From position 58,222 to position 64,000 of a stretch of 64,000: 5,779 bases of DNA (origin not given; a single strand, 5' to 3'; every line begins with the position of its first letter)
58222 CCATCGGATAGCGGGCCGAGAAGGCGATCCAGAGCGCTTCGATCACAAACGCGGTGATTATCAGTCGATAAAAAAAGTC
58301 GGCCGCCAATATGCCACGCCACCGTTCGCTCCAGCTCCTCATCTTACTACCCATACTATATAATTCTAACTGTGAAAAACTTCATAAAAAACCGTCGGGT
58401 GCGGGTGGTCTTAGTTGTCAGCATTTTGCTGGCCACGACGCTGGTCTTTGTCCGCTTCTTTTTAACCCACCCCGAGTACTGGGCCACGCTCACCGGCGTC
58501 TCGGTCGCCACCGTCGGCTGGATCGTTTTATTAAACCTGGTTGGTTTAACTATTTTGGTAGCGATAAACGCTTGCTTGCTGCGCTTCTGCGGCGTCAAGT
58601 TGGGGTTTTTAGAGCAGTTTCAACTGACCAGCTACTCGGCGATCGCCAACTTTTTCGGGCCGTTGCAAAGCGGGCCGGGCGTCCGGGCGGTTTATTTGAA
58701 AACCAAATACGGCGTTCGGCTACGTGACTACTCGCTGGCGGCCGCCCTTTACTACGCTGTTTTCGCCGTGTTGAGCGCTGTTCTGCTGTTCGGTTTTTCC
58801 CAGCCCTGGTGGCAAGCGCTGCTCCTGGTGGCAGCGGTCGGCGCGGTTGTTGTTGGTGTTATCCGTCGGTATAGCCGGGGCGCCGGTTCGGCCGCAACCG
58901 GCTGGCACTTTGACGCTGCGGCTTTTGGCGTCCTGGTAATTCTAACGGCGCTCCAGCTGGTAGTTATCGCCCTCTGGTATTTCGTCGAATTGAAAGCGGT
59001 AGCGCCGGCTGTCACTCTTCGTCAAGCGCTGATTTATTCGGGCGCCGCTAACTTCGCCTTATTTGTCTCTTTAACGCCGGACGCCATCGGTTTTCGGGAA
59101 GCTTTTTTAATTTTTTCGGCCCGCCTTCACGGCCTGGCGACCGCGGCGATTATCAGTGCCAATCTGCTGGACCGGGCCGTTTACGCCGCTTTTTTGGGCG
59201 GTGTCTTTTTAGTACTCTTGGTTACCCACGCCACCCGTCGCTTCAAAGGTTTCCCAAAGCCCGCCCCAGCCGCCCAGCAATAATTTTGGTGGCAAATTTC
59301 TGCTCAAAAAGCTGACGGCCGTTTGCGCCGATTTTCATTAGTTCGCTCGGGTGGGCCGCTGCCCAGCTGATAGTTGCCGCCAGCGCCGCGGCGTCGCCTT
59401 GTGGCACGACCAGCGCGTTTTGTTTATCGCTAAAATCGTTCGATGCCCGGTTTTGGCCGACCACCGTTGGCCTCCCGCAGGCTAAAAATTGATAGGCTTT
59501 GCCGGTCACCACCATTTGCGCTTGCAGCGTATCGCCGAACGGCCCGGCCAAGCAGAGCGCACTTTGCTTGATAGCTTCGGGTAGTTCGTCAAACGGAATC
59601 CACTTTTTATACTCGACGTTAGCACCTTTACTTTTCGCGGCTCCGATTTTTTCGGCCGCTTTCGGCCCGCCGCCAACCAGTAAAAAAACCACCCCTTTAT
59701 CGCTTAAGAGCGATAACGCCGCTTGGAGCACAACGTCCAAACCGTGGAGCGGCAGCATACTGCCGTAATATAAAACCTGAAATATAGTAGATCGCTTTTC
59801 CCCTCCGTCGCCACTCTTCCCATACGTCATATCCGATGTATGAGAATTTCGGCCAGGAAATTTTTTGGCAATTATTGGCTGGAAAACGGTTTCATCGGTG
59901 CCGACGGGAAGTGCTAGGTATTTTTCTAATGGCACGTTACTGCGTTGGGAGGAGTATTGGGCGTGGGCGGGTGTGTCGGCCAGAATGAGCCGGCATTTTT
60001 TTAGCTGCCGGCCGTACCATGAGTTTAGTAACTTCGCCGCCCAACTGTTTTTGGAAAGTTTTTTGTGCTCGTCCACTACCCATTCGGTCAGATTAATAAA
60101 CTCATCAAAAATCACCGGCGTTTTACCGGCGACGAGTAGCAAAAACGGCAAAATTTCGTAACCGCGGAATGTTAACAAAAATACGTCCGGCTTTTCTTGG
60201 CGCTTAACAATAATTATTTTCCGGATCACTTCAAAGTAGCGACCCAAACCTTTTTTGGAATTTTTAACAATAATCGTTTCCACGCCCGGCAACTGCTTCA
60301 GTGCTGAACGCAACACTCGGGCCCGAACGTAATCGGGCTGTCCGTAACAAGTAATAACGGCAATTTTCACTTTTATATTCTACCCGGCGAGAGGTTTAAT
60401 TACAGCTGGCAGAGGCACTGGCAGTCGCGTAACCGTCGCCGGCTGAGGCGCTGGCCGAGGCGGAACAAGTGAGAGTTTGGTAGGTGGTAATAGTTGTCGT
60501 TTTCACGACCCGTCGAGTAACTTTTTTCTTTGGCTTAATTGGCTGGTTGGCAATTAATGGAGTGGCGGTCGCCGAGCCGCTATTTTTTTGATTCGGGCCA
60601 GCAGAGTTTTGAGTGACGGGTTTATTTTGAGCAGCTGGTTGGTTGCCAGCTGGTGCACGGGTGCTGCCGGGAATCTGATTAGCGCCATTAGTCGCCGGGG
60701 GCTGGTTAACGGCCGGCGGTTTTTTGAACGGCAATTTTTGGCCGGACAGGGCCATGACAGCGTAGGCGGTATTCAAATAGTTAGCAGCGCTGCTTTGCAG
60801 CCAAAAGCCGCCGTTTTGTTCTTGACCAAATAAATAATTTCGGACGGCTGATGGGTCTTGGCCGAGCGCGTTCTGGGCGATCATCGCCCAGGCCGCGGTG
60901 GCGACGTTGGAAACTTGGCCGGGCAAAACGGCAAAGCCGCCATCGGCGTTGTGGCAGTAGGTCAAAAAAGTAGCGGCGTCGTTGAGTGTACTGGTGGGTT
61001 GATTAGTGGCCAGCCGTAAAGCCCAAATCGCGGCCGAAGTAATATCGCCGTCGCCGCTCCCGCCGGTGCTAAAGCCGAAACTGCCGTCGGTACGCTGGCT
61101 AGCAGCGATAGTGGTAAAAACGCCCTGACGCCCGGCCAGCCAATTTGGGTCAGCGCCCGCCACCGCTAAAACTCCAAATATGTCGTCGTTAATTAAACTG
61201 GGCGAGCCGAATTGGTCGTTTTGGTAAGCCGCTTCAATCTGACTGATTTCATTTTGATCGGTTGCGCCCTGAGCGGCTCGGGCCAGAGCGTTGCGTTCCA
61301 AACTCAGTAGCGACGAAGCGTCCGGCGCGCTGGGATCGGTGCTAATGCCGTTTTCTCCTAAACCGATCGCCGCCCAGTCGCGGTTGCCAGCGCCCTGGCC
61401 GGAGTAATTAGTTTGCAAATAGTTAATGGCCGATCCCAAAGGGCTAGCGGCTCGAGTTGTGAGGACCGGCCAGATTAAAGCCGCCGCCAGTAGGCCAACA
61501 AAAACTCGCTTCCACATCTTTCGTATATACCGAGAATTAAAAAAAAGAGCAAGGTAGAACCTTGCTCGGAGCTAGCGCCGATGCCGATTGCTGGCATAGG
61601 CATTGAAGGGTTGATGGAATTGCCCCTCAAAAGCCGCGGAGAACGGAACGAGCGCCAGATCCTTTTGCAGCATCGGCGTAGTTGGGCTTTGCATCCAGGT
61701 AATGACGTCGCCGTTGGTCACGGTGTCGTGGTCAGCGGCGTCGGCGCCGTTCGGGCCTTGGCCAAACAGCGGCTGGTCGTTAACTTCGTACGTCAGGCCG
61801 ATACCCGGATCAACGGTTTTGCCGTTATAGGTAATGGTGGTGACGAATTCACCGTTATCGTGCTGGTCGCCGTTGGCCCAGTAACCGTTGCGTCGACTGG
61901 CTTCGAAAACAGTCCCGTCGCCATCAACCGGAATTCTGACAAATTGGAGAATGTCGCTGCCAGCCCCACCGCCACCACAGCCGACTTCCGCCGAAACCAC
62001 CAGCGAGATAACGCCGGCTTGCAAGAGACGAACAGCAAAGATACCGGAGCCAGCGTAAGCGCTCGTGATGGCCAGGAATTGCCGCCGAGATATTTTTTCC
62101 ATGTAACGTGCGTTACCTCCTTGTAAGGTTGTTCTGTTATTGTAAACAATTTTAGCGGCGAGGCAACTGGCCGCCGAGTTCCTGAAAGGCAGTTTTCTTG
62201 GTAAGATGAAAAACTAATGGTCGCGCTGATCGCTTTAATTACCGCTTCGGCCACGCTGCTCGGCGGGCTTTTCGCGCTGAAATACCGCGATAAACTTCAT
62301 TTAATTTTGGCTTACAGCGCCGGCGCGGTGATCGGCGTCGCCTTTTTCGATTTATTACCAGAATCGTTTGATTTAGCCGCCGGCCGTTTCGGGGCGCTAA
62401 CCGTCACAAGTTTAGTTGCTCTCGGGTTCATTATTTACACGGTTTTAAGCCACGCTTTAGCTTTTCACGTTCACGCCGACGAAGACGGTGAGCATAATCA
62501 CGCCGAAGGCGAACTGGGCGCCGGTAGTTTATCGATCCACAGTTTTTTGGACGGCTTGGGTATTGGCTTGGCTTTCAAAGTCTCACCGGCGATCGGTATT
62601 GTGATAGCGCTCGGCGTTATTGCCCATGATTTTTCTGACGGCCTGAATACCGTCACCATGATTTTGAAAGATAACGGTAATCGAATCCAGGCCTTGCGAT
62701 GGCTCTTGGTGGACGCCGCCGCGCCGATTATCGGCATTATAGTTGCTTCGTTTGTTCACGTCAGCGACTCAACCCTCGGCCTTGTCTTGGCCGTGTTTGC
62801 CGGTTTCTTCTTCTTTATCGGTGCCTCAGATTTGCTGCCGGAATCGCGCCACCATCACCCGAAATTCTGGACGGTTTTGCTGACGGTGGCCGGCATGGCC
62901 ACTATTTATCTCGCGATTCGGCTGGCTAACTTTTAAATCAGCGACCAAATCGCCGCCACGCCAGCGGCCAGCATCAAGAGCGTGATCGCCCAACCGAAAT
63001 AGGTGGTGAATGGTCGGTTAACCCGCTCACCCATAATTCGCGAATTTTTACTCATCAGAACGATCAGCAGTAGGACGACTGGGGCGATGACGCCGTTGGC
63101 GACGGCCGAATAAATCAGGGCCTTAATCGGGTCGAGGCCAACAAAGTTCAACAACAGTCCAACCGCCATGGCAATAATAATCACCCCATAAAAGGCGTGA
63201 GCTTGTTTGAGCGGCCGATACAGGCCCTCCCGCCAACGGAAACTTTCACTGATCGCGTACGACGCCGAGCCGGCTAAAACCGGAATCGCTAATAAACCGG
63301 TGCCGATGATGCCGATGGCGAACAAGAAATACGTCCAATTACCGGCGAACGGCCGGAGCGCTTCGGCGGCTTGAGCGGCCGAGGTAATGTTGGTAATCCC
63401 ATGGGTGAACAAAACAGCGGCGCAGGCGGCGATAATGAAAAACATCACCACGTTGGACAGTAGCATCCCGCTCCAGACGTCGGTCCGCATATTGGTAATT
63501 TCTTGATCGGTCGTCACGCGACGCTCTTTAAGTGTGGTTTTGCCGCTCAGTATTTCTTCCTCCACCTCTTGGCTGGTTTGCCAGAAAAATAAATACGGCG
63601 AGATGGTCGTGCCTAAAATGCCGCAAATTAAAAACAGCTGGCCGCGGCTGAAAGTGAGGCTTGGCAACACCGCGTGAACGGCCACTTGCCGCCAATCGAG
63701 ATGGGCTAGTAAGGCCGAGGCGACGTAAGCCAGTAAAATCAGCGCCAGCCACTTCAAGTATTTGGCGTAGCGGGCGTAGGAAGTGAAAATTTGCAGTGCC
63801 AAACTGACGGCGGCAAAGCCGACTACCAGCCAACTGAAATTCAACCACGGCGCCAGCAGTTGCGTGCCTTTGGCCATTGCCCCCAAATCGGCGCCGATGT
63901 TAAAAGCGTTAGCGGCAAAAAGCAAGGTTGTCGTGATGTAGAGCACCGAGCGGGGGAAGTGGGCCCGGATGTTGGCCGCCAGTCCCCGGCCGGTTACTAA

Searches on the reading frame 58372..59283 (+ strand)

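Call 60: search_protein_families(library=pfam, proteins=[window:58372-59283:+], max_evalue=0.001)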
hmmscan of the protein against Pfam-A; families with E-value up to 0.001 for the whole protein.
window:58372-59283:+ (303 aa): 1 family
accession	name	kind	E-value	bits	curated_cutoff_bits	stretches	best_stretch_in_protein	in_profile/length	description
PF03706.18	LPG_synthase_TM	-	1.7e-08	34.7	33.4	1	16-274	3-297/302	Lysylphosphatidylglycerol synthase TM region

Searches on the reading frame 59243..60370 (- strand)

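Call 60: search_protein_families(library=pfam, proteins=[window:59243-60370:-], max_evalue=0.001)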
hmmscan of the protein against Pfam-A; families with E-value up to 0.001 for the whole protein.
window:59243-60370:- (375 aa): 3 families
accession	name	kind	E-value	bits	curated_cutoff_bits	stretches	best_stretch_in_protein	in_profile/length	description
PF13692.12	Glyco_trans_1_4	-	7.2e-13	49.4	27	1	198-336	3-138/142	Glycosyl transferases group 1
PF13524.12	Glyco_trans_1_2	-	2.9e-08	34.2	25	1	226-358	14-132/144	Glycosyl transferase-like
PF00534.26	Glycos_transf_1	-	3.2e-08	33.7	26.4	1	196-353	15-171/172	Glycosyl transferases group 1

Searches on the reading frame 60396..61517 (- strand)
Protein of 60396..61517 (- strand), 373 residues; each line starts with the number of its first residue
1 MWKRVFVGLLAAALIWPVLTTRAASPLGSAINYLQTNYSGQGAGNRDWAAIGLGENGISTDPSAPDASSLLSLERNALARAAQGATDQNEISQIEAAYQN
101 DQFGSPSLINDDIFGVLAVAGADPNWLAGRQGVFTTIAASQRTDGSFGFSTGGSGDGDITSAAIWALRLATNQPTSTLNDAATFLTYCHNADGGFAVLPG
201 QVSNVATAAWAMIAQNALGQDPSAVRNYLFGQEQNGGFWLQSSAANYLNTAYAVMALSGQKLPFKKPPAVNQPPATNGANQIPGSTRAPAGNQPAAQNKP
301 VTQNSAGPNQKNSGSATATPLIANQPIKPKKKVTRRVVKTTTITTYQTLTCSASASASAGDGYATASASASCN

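Call 60: search_protein_families(library=pfam, proteins=[window:60396-61517:-], max_evalue=0.001)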
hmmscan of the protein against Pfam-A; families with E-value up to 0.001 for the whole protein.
window:60396-61517:- (373 aa): 2 families
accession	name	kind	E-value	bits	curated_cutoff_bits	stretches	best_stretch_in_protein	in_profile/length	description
PF00432.27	Prenyltrans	-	8.2e-07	29.2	26.5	1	129-206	100-178/304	Prenyltransferase alpha-alpha toroid domain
PF13249.12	SQHop_cyclase_N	-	0.0003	20.5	26.2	0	132-175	49-92/291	Squalene-hopene cyclase N-terminal domain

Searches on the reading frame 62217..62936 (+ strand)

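Call 60: search_protein_families(library=pfam, proteins=[window:62217-62936:+], max_evalue=0.001)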
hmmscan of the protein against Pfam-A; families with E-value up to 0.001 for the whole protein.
window:62217-62936:+ (239 aa): 1 family
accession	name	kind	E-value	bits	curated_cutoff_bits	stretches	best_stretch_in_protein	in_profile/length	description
PF02535.28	Zip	-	4.7e-19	69.2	35.1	2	104-228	184-313/323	ZIP Zinc transporter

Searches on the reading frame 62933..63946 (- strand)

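Call 60: search_protein_families(library=pfam, proteins=[window:62933-63946:-], max_evalue=0.001)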
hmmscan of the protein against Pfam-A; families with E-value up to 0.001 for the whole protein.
window:62933-63946:- (337 aa): 1 family
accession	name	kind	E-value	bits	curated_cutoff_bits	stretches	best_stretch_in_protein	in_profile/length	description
PF01566.24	Nramp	-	2.9e-59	201.4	29.8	1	5-311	60-356/357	Natural resistance-associated macrophage protein-like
